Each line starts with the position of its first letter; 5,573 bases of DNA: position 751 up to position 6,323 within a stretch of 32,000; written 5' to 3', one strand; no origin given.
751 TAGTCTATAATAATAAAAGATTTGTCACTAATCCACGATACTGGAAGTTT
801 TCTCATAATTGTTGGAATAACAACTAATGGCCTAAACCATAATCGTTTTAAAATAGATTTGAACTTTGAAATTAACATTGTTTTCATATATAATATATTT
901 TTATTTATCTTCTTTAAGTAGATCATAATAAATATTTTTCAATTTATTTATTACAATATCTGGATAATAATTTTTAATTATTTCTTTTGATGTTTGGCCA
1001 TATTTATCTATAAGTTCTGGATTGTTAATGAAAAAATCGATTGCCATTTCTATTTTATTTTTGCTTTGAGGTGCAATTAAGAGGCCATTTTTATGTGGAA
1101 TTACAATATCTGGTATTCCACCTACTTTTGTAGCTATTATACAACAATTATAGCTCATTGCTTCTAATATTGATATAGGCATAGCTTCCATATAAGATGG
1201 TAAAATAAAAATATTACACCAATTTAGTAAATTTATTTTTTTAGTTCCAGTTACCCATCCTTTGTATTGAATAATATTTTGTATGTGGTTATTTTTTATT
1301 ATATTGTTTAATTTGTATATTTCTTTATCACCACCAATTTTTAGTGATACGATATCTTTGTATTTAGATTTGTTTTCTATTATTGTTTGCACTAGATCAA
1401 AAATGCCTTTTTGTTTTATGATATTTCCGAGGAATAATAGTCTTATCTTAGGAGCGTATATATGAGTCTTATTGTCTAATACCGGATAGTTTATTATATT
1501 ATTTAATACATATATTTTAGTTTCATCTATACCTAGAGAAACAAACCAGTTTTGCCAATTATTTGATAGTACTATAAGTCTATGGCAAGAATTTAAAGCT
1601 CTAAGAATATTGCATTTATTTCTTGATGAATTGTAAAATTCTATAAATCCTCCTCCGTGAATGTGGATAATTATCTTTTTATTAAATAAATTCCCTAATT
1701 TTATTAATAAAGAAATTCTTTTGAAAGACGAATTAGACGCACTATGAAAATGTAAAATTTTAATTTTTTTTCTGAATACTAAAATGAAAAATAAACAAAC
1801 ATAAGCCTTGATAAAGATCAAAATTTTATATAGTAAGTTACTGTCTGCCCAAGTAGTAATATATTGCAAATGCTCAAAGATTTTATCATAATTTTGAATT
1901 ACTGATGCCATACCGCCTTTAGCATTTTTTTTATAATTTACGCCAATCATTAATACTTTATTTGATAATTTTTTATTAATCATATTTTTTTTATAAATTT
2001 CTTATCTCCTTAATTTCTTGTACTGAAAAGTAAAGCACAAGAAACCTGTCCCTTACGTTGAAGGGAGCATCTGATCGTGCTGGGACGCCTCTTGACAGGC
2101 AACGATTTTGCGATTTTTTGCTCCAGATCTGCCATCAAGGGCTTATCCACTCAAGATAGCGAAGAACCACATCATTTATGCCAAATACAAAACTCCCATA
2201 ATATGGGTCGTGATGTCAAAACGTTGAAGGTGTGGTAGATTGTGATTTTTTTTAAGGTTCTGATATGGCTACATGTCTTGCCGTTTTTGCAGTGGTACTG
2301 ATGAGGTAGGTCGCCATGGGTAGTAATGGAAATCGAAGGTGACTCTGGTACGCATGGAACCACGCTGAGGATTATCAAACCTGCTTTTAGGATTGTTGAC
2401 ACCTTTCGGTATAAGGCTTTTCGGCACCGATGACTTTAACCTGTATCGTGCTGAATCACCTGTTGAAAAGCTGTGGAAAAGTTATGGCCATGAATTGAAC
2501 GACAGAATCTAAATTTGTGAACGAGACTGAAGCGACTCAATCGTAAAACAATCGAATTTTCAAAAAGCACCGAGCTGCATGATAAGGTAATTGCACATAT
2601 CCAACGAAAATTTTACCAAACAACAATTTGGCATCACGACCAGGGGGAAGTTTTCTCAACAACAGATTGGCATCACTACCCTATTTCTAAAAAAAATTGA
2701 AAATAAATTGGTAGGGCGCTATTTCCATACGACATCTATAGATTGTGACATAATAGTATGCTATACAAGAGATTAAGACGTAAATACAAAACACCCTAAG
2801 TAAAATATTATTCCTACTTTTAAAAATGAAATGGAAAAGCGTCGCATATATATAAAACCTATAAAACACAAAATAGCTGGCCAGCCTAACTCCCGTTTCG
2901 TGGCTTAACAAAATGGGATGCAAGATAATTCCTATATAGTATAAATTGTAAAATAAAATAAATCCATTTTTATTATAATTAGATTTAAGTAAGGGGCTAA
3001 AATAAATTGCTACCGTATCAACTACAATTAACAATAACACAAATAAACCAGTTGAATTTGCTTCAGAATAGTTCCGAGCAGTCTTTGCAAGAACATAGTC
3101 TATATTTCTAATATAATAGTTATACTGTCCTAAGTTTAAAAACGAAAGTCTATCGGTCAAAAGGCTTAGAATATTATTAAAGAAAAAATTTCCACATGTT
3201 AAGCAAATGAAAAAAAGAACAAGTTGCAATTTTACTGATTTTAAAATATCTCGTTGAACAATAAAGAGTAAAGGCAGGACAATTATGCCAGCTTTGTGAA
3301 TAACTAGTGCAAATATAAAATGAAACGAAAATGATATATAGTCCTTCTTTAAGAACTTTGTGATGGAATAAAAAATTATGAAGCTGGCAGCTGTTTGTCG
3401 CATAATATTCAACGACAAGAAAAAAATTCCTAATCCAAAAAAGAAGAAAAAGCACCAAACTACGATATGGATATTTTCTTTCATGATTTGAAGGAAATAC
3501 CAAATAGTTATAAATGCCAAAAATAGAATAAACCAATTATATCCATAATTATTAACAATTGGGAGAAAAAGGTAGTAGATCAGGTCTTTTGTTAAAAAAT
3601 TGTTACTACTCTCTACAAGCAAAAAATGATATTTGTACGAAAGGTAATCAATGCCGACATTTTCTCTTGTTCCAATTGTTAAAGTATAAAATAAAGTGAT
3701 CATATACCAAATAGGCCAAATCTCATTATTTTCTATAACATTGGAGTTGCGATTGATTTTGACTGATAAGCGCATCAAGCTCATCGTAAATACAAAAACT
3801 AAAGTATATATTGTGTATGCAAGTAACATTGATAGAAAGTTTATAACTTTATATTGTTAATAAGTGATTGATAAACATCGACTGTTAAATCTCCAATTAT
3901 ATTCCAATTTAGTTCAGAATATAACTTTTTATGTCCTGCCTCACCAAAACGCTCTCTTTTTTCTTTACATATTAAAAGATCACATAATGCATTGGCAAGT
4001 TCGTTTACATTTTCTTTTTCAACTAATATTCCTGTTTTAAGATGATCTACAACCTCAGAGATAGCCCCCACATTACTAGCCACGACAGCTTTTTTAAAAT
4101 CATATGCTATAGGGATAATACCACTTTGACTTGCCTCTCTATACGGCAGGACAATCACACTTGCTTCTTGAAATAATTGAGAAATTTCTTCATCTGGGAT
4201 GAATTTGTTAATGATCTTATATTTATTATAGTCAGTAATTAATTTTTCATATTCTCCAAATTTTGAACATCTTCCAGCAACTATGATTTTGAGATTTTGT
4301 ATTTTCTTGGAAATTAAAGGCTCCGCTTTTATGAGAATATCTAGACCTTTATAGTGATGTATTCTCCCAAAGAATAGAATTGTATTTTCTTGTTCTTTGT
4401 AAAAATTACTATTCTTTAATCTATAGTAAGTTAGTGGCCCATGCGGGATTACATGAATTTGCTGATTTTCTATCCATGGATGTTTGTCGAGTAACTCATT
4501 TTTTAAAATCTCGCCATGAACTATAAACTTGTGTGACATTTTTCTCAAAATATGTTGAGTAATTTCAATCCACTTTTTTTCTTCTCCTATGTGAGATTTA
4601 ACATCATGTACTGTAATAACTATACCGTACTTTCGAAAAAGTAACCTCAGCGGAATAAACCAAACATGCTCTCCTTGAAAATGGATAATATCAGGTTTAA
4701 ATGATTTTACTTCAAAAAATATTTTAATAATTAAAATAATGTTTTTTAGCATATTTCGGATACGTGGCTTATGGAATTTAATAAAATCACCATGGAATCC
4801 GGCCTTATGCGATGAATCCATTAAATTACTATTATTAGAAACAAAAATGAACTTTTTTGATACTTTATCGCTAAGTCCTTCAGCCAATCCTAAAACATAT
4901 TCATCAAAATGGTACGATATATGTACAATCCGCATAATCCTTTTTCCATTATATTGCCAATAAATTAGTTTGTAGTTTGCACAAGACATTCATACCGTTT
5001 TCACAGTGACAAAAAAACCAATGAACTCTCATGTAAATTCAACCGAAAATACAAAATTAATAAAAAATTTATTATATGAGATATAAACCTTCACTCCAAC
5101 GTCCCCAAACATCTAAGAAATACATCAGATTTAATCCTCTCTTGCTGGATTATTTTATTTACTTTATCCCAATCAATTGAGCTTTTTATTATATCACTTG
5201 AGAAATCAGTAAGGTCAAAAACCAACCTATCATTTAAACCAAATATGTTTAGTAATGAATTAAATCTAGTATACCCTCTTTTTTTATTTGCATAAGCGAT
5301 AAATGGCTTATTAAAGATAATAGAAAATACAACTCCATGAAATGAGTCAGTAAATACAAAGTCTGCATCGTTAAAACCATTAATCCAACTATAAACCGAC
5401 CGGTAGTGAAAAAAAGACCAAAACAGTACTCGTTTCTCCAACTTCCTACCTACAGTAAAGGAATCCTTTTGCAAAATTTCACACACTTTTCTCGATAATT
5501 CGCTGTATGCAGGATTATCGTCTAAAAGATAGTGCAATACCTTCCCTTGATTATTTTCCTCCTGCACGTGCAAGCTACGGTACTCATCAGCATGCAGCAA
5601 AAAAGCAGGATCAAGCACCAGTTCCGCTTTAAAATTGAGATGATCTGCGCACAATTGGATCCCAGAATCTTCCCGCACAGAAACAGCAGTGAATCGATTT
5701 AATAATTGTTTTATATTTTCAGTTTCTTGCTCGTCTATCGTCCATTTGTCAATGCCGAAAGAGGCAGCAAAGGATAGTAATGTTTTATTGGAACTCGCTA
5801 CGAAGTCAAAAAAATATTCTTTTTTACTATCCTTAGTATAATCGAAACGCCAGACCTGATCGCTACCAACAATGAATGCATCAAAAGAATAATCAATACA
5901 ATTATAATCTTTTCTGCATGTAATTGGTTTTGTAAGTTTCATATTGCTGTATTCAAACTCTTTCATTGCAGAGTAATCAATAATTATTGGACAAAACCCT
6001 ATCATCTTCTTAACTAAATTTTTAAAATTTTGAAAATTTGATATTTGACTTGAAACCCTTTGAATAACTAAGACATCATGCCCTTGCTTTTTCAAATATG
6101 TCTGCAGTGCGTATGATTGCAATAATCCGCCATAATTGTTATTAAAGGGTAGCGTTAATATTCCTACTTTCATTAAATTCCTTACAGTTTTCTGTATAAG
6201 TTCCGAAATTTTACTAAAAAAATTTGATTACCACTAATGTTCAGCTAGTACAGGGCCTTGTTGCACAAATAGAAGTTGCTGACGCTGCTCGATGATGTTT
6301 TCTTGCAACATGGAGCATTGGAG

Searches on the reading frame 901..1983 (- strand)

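Call 7: search_protein_families(library=pfam, proteins=[window:901-1983:-], max_evalue=0.001)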
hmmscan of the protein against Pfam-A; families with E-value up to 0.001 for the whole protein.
window:901-1983:- (360 aa): 3 families
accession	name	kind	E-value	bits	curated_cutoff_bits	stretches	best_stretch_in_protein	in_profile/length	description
PF00534.26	Glycos_transf_1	-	4.6e-30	104.8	26.4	1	171-333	7-170/172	Glycosyl transferases group 1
PF13692.12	Glyco_trans_1_4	-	3.4e-23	82.9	27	1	181-319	3-140/142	Glycosyl transferases group 1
PF13439.12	Glyco_transf_4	-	9.8e-08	32.6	28.5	1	68-165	67-167/170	Glycosyltransferase Family 4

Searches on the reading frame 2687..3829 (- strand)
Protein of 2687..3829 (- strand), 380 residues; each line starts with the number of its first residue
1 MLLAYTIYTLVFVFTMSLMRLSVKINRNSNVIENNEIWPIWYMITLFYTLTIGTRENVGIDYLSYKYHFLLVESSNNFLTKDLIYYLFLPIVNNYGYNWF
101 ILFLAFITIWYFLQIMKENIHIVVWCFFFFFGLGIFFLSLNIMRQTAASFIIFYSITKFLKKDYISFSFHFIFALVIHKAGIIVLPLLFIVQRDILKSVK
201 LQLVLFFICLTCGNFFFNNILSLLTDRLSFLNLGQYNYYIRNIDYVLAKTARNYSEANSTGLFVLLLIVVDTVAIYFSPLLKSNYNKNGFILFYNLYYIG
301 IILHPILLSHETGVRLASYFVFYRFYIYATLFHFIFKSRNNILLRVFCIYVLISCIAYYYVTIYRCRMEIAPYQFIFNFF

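Call 7: search_protein_families(library=pfam, proteins=[window:2687-3829:-], max_evalue=0.001)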
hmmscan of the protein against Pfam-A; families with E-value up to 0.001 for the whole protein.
window:2687-3829:- (380 aa): 1 family
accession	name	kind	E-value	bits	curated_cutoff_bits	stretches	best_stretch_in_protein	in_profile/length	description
PF14897.12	EpsG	-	3.1e-53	181.5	30.1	1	41-375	4-326/326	EpsG family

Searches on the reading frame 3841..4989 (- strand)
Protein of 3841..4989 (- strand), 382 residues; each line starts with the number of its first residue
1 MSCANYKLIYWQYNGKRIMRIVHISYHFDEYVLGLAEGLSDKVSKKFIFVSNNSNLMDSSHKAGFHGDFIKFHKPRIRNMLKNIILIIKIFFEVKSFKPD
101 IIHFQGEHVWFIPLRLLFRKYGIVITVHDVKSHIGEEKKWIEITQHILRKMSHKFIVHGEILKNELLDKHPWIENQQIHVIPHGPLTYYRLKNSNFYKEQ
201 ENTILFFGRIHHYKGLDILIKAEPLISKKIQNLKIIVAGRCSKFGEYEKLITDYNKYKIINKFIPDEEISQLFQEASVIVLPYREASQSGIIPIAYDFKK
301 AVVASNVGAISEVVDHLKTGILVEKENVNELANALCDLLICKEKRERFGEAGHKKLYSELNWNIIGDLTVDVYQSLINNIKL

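Call 7: search_protein_families(library=pfam, proteins=[window:3841-4989:-], max_evalue=0.001)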
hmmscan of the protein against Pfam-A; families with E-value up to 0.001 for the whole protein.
window:3841-4989:- (382 aa): 3 families
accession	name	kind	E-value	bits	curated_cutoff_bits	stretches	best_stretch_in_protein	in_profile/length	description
PF00534.26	Glycos_transf_1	-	2.4e-25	89.5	26.4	1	193-354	7-171/172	Glycosyl transferases group 1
PF13692.12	Glyco_trans_1_4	-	4.8e-24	85.7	27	1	202-339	2-140/142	Glycosyl transferases group 1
PF13439.12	Glyco_transf_4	-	7.1e-10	39.6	28.5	1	75-184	49-165/170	Glycosyltransferase Family 4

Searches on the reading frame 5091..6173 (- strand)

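Call 7: search_protein_families(library=pfam, proteins=[window:5091-6173:-], max_evalue=0.001)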
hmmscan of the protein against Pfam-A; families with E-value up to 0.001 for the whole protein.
window:5091-6173:- (360 aa): 1 family
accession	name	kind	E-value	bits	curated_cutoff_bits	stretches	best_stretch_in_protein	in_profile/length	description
PF04230.19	PS_pyruv_trans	-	3.3e-41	142.5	25.3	1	13-297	1-279/280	Polysaccharide pyruvyl transferase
